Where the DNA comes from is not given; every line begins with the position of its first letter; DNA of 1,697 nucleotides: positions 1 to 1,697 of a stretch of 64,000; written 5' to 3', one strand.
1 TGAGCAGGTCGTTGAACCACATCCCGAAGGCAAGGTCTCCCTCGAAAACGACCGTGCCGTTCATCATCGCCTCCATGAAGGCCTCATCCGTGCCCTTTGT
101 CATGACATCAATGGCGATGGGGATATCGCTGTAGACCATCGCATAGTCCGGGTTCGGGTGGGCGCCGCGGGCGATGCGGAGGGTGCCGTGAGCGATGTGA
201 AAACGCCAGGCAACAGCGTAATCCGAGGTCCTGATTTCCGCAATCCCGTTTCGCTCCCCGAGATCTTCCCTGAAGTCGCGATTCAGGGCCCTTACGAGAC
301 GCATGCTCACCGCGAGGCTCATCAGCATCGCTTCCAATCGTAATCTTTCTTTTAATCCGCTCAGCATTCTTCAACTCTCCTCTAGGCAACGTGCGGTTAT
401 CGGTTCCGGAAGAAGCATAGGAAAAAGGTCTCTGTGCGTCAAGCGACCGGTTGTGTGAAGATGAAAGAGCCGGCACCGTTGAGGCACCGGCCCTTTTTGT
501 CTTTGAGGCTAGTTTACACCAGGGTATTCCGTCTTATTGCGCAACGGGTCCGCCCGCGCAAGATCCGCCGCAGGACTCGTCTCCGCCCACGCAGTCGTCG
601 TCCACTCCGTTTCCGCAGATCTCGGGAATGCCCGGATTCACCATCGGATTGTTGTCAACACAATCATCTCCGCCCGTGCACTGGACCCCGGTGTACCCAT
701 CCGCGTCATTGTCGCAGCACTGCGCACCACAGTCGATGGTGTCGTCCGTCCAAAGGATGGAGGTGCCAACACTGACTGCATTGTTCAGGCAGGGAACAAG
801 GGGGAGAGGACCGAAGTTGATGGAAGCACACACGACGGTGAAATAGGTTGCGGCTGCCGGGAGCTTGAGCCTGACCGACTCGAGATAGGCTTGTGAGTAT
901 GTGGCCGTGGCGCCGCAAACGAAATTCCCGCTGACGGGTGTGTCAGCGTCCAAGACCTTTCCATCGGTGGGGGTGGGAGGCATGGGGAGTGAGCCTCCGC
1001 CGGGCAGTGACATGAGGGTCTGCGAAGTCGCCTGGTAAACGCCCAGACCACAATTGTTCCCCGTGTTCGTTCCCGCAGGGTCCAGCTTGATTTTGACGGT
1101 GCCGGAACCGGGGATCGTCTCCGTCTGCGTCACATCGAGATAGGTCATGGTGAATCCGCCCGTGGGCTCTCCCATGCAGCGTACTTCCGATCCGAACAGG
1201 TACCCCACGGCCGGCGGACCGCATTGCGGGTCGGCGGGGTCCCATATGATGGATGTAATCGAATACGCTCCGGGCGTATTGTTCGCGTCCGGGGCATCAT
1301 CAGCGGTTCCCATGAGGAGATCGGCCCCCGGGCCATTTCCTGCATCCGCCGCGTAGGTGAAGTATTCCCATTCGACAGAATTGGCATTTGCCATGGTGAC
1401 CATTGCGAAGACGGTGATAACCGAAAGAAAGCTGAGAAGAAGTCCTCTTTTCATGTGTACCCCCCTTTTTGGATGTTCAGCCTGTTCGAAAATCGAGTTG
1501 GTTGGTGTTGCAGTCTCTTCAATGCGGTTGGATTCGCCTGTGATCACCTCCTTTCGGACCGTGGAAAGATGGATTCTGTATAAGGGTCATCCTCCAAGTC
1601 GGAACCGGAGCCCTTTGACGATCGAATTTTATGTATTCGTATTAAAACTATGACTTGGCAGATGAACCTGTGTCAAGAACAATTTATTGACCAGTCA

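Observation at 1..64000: Synthesis: candidate undescribed anaerobic pathway island for a lipophilic unsaturated or polycyclic compound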

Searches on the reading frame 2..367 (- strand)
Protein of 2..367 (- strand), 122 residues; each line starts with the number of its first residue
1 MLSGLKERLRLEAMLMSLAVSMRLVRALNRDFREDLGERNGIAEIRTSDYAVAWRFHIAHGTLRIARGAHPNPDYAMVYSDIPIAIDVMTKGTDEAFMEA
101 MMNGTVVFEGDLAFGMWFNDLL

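Call 7: search_protein_families(library=pfam, proteins=[window:2-367:-])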
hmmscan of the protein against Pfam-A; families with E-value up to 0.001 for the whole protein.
window:2-367:- (122 aa): 0 families

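Call 70: search_protein_families(library=pfam, proteins=[window:2-367:-], max_evalue=1)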
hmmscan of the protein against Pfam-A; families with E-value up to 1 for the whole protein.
window:2-367:- (122 aa): 1 family
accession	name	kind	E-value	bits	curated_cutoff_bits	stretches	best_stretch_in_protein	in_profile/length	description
PF02036.22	SCP2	-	0.0093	16.7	21.3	1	33-122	13-100/101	SCP-2 sterol transfer family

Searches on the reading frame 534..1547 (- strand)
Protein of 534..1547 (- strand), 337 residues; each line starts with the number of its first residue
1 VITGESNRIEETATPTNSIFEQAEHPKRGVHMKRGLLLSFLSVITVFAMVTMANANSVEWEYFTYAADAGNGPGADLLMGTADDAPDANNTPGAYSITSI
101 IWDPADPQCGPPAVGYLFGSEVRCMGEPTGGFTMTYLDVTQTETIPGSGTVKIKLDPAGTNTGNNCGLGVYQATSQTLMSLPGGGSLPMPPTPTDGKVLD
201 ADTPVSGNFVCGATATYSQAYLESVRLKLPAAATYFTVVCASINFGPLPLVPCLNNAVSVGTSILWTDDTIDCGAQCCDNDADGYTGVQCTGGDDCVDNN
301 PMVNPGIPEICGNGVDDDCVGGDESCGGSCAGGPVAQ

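Call 7: search_protein_families(library=pfam, proteins=[window:534-1547:-])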
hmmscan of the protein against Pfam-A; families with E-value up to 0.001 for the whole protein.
window:534-1547:- (337 aa): 1 family
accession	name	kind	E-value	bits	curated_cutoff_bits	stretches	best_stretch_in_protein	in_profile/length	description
PF11617.13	Cu-binding_MopE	-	5.2e-06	27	27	1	295-322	1-27/30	Putative metal-binding motif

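Call 70: search_protein_families(library=pfam, proteins=[window:534-1547:-], max_evalue=1)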
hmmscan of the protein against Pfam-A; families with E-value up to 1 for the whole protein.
window:534-1547:- (337 aa): 1 family
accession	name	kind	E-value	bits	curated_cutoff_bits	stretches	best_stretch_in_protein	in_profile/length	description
PF11617.13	Cu-binding_MopE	-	5.2e-06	27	27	1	295-322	1-27/30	Putative metal-binding motif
